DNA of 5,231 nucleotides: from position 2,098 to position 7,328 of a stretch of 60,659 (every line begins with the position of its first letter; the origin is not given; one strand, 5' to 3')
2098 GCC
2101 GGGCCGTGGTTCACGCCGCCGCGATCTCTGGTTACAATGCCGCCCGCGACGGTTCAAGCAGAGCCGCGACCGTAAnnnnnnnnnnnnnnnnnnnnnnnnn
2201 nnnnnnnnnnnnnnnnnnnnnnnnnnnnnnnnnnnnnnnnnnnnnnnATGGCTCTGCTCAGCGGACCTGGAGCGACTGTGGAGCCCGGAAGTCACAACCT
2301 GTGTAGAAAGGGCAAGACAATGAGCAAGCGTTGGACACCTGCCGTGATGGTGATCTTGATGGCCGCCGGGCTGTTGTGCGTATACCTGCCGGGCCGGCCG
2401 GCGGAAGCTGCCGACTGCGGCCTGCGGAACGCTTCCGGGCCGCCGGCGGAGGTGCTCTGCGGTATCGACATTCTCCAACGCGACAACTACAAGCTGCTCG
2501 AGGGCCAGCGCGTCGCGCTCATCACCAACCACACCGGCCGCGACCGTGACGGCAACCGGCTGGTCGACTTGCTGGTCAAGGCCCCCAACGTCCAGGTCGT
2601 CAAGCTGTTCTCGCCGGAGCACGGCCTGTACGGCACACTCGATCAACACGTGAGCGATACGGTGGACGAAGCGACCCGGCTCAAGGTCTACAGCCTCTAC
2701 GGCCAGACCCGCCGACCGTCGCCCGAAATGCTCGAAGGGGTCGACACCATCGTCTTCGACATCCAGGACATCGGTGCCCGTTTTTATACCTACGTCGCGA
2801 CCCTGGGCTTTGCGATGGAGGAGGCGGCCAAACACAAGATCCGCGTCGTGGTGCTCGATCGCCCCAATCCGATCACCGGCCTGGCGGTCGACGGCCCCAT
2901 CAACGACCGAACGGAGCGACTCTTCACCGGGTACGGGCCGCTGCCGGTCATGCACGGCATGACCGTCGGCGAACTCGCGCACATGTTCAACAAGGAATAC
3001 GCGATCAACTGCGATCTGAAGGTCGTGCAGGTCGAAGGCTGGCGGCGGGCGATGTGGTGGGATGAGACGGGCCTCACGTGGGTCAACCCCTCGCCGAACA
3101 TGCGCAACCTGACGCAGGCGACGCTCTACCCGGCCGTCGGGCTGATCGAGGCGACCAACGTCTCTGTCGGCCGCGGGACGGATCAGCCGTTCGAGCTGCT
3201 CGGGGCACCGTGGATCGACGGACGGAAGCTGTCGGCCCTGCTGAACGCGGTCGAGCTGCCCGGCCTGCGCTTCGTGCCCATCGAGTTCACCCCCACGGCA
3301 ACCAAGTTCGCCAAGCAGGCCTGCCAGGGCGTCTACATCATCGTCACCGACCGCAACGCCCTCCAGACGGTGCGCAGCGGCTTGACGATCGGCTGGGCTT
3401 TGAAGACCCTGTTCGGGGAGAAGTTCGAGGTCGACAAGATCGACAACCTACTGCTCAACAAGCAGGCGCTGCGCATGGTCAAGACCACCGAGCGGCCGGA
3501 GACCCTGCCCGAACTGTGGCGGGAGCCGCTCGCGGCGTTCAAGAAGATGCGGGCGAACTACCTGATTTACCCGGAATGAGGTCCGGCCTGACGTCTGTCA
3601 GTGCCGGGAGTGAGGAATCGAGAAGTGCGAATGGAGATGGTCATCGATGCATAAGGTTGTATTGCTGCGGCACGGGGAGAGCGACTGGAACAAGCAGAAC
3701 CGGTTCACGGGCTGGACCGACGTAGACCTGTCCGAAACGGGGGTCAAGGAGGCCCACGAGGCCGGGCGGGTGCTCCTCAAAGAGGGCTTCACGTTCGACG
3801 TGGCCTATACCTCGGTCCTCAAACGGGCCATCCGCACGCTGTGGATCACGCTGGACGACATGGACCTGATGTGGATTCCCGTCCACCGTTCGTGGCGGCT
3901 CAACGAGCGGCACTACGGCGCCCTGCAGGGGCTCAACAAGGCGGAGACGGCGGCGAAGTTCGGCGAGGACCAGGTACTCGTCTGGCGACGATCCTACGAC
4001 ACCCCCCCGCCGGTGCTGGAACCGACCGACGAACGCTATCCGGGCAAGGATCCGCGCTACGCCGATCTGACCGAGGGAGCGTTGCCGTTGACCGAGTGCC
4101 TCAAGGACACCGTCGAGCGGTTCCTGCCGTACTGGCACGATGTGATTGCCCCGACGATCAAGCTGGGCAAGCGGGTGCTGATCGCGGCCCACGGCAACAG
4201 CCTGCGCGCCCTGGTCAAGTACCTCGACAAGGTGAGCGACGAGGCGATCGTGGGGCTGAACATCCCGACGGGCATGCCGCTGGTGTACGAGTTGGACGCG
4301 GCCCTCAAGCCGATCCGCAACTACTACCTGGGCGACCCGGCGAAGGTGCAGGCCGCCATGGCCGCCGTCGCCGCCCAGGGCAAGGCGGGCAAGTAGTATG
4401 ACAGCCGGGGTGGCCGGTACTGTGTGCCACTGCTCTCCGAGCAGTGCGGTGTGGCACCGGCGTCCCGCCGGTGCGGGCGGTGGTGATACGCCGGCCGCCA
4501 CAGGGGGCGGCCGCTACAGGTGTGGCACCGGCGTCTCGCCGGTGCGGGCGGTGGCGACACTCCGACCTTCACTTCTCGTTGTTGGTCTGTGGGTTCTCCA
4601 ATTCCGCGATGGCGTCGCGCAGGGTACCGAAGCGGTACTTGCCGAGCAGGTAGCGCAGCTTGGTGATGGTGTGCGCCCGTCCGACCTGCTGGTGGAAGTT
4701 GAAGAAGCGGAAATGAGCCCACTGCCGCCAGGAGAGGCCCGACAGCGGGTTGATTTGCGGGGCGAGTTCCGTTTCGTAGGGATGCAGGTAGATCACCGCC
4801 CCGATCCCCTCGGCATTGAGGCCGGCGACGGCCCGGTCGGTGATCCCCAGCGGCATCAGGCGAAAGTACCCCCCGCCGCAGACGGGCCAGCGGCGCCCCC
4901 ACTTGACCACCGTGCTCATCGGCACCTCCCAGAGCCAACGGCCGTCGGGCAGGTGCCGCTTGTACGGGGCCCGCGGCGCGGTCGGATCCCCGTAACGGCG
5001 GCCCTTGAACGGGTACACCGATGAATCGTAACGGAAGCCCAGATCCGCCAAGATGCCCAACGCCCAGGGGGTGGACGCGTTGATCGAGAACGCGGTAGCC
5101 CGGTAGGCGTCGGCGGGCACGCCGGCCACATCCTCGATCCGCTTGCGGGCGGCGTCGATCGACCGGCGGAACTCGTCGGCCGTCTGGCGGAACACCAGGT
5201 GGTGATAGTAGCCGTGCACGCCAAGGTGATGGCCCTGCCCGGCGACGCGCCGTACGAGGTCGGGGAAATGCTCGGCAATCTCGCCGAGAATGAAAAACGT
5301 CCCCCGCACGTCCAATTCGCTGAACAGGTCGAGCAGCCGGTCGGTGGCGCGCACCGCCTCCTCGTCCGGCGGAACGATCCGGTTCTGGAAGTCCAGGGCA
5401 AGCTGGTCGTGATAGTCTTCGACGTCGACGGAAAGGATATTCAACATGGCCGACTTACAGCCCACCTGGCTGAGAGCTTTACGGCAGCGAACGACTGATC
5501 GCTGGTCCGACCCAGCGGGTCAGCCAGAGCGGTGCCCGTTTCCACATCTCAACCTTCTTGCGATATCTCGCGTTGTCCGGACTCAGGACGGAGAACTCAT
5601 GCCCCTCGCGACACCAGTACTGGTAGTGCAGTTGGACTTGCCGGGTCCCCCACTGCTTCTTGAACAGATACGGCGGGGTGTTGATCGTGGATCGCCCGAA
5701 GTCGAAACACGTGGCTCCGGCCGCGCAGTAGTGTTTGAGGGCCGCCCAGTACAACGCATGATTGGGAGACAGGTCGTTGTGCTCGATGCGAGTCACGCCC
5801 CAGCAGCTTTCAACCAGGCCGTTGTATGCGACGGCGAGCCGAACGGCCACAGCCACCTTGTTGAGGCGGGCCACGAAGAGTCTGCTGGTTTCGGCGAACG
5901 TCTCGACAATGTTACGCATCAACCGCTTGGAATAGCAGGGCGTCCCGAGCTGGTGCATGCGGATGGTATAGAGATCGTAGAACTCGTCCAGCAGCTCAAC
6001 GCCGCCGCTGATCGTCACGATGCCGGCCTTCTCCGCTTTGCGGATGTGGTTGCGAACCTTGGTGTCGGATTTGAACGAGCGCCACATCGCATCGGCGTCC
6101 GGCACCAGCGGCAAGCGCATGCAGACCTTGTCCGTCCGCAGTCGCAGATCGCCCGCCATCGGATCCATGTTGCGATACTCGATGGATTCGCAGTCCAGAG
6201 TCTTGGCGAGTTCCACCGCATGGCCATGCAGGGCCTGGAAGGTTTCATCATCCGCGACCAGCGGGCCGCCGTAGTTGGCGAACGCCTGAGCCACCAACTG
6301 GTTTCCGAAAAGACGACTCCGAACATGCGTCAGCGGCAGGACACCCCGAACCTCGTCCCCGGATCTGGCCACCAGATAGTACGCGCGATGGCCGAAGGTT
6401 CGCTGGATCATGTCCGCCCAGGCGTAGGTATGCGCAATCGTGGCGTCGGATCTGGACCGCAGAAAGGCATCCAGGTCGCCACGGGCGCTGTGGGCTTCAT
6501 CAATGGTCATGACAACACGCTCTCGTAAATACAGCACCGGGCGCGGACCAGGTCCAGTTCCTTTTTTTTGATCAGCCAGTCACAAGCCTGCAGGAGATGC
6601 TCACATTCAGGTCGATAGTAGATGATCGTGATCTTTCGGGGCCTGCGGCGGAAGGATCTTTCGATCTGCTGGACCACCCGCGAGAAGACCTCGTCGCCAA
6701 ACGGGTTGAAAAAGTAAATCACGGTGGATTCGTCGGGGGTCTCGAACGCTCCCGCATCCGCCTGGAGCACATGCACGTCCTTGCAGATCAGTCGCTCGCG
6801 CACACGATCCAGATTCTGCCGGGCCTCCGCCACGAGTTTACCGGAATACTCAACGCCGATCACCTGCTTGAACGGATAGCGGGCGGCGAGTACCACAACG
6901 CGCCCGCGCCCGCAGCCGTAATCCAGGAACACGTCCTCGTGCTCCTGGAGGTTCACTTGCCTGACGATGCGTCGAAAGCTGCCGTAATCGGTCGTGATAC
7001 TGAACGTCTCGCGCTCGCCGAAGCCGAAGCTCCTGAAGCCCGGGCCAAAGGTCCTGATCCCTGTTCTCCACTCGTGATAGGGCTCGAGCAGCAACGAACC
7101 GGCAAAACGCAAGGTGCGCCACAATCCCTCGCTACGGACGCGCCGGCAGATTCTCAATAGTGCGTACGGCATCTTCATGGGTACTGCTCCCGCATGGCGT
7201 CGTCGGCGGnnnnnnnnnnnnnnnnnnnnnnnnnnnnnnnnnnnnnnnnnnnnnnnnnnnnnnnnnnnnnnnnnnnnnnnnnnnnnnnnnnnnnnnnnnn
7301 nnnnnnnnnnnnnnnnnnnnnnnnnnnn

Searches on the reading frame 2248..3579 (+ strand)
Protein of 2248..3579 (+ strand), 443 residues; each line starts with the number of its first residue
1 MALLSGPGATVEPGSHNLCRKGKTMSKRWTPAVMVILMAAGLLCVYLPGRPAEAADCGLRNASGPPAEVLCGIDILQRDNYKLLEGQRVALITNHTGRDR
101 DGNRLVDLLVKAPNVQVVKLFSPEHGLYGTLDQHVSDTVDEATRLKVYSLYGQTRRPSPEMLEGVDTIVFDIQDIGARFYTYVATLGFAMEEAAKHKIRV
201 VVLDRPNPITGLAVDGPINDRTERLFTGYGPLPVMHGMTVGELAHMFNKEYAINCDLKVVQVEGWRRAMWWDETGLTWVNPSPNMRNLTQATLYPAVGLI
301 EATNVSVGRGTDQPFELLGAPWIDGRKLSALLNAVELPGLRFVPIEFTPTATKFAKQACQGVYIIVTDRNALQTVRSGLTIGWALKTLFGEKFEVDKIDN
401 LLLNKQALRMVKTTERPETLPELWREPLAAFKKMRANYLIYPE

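Call 52: search_protein_families(library=pfam, proteins=[window:2248-3579:+], max_evalue=0.001)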
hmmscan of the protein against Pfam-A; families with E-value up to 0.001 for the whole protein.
window:2248-3579:+ (443 aa): 2 families
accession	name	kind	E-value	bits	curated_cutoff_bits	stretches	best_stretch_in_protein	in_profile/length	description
PF07075.17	NamZ_N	-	3.9e-84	281.5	26.9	1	89-288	1-202/203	Exo-beta-N-acetylmuramidase NamZ, N-terminal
PF20732.2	NamZ_C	-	1e-44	153.4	25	1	293-441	2-152/152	Exo-beta-N-acetylmuramidase NamZ, C-terminal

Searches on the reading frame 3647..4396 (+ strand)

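Call 52: search_protein_families(library=pfam, proteins=[window:3647-4396:+], max_evalue=0.001)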
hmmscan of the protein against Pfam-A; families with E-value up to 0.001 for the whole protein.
window:3647-4396:+ (249 aa): 1 family
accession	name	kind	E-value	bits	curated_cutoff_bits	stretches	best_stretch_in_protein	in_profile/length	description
PF00300.27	His_Phos_1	-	3.9e-33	115.2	21.7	1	4-126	1-118/194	Histidine phosphatase superfamily (branch 1)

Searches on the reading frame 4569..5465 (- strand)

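Call 52: search_protein_families(library=pfam, proteins=[window:4569-5465:-], max_evalue=0.001)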
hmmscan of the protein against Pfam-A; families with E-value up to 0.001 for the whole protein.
window:4569-5465:- (298 aa): 2 families
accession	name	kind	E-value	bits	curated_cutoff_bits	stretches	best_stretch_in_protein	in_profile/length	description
PF11959.13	DUF3473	-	3.6e-25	88.9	29.6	1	148-286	1-129/130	Domain of unknown function (DUF3473)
PF01522.26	Polysacc_deac_1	-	2.1e-17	63.6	23.1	1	38-145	18-122/124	Polysaccharide deacetylase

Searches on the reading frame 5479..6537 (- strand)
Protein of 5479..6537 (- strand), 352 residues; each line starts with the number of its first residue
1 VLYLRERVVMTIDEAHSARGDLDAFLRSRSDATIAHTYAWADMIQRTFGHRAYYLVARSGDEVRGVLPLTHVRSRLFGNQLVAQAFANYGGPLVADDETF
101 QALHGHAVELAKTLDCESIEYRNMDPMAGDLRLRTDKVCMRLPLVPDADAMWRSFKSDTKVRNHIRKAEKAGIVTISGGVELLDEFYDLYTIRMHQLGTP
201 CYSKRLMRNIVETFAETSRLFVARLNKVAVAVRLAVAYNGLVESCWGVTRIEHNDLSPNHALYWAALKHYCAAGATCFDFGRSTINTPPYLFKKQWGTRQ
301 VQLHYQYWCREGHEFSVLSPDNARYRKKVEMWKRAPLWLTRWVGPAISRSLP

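Call 52: search_protein_families(library=pfam, proteins=[window:5479-6537:-], max_evalue=0.001)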
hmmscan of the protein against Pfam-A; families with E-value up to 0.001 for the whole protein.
window:5479-6537:- (352 aa): 2 families
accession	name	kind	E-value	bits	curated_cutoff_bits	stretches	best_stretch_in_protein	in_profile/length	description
PF13480.13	Acetyltransf_6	-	4.9e-18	66.1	22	1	159-283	5-137/143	Acetyltransferase (GNAT) domain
PF02388.22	FemAB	-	2.9e-05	23.5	24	1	150-239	165-252/406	FemAB family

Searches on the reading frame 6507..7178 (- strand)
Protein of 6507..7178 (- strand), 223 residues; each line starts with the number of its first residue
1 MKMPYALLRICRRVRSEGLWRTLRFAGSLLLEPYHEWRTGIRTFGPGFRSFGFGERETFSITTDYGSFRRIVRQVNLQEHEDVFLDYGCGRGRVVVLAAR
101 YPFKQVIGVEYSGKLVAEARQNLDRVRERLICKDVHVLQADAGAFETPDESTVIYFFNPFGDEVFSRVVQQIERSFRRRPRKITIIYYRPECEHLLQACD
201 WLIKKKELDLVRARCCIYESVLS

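Call 52: search_protein_families(library=pfam, proteins=[window:6507-7178:-], max_evalue=0.001)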
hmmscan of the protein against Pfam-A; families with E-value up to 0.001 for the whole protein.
window:6507-7178:- (223 aa): 8 families
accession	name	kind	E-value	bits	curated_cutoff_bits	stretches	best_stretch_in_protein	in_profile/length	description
PF13649.12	Methyltransf_25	-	2.2e-09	38.3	27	1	85-175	2-92/97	Methyltransferase domain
PF08241.18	Methyltransf_11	-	1.4e-07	32.5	21.2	1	85-152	1-61/95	Methyltransferase domain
PF13847.12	Methyltransf_31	-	9.1e-07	29.1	27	1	81-150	4-73/145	Methyltransferase domain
PF02390.23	Methyltransf_4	-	1.6e-05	24.9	24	1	82-142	3-60/173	Putative methyltransferase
PF08123.19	DOT1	-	3.8e-05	23.8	23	1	68-130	31-93/205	Histone methylation protein DOT1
PF00398.26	RrnaAD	-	0.00046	19.8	24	1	58-152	9-95/263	Ribosomal RNA adenine dimethylase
PF13489.12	Methyltransf_23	-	0.00071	19.8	27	1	73-133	15-61/164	Methyltransferase domain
PF08242.18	Methyltransf_12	-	0.00085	20.5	30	0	85-143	1-59/98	Methyltransferase domain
